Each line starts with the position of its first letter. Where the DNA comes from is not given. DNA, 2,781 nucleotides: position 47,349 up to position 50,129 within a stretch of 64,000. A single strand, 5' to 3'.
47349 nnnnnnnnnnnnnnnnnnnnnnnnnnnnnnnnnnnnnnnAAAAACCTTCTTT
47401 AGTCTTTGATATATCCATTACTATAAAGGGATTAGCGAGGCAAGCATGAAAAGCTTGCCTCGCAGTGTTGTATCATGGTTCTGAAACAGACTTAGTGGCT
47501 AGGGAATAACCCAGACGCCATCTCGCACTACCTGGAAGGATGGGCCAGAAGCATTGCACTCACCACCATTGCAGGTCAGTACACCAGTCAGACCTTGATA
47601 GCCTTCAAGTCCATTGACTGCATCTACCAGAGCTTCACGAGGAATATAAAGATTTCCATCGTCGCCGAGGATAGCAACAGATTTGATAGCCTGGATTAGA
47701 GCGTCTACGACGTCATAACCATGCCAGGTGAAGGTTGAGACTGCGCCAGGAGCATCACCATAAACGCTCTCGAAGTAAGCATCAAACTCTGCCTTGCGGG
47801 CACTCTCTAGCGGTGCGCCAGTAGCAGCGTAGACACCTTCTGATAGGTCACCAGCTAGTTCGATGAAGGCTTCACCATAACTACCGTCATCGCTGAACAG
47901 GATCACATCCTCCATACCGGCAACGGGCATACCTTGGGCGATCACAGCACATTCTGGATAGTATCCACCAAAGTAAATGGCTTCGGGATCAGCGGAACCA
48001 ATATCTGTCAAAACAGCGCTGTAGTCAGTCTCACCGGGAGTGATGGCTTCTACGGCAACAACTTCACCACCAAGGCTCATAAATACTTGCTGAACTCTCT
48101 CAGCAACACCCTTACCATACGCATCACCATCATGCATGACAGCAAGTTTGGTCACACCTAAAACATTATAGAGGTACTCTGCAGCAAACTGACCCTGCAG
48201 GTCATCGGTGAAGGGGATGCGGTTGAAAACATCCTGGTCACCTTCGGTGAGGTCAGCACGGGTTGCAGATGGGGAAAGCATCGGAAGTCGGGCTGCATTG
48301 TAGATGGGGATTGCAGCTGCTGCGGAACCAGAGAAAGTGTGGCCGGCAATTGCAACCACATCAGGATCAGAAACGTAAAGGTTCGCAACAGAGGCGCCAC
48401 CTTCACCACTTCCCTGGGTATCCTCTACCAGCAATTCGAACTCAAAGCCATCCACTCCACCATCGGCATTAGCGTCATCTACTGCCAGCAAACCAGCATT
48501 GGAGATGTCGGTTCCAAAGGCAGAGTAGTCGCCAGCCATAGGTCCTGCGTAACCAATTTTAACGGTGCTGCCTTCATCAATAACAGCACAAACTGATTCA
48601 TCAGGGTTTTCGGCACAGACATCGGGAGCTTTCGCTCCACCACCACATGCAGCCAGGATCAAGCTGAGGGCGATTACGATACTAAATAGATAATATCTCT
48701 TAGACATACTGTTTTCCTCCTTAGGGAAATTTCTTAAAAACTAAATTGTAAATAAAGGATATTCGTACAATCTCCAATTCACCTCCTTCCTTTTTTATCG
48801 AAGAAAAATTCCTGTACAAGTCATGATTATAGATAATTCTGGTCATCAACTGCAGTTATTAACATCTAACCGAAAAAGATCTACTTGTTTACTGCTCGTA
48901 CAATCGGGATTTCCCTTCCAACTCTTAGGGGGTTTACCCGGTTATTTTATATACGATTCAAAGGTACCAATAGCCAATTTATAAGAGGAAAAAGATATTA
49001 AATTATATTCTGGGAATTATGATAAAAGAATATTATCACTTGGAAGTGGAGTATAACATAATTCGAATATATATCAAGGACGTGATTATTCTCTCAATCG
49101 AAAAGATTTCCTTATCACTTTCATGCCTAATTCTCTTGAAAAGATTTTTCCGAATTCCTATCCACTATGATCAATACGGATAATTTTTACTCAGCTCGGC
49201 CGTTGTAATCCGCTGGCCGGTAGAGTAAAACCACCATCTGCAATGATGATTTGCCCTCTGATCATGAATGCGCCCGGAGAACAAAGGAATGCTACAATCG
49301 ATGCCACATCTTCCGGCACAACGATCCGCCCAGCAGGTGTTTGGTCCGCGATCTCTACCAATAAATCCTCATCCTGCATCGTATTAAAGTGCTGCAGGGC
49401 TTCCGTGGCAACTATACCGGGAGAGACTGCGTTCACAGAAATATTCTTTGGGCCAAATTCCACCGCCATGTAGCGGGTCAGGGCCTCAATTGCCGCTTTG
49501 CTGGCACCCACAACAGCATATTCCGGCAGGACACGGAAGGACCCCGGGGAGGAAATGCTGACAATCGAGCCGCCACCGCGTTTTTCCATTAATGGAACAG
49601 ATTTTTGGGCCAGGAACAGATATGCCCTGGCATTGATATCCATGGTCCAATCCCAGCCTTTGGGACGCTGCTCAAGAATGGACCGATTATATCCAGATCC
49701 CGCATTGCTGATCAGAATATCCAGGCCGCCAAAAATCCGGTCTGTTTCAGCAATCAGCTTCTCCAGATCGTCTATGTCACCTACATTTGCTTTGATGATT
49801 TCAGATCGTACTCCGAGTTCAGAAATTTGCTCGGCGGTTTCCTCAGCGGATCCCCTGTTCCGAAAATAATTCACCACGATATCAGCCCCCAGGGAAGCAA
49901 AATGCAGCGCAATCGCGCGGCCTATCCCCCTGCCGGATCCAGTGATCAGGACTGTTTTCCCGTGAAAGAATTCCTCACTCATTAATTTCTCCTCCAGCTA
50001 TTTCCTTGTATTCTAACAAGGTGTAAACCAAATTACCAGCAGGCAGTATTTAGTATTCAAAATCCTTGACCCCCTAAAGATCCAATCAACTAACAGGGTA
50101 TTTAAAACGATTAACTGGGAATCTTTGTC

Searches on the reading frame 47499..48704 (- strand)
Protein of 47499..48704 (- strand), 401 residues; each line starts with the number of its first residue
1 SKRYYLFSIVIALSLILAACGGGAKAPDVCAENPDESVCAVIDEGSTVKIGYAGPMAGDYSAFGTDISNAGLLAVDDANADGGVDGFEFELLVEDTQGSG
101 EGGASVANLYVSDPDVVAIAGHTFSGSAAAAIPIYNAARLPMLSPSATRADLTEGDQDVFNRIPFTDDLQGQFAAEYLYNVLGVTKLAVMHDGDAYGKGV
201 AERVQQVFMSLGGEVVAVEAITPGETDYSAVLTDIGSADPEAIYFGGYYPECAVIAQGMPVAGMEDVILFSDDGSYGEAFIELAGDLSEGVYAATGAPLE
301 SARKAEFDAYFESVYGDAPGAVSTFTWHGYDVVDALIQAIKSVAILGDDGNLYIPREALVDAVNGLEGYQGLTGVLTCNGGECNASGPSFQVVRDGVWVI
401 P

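Call 46: search_protein_families(library=pfam, proteins=[window:47499-48704:-], max_evalue=0.0001)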
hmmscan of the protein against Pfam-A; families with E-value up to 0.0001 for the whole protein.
window:47499-48704:- (401 aa): 3 families
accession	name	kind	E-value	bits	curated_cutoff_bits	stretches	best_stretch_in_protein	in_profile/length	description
PF13458.12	Peripla_BP_6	-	3.1e-44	152.5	31.7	1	47-375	1-319/343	Periplasmic binding protein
PF01094.35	ANF_receptor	-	1.2e-19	71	25.4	1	69-343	4-293/353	Receptor family ligand binding region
PF13433.12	Peripla_BP_5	-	1.1e-09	38.3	27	1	55-244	8-193/363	Periplasmic binding protein domain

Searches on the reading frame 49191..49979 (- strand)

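Call 69: search_protein_families(library=pfam, proteins=[window:49191-49979:-], max_evalue=0.00001)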
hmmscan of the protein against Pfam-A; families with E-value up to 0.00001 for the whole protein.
window:49191-49979:- (262 aa): 4 families
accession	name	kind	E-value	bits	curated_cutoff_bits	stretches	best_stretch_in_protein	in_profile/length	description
PF13561.12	adh_short_C2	-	1.4e-64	218.3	27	1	17-252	6-236/236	Enoyl-(Acyl carrier protein) reductase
PF00106.31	adh_short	-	9.1e-48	162.8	26.6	1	8-201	1-193/195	short chain dehydrogenase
PF08659.16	KR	-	3.7e-08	33.9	22.6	1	9-172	2-164/180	KR domain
PF23441.1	SDR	-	2.2e-07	31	27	1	119-196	125-200/258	SDR-like rossmann domain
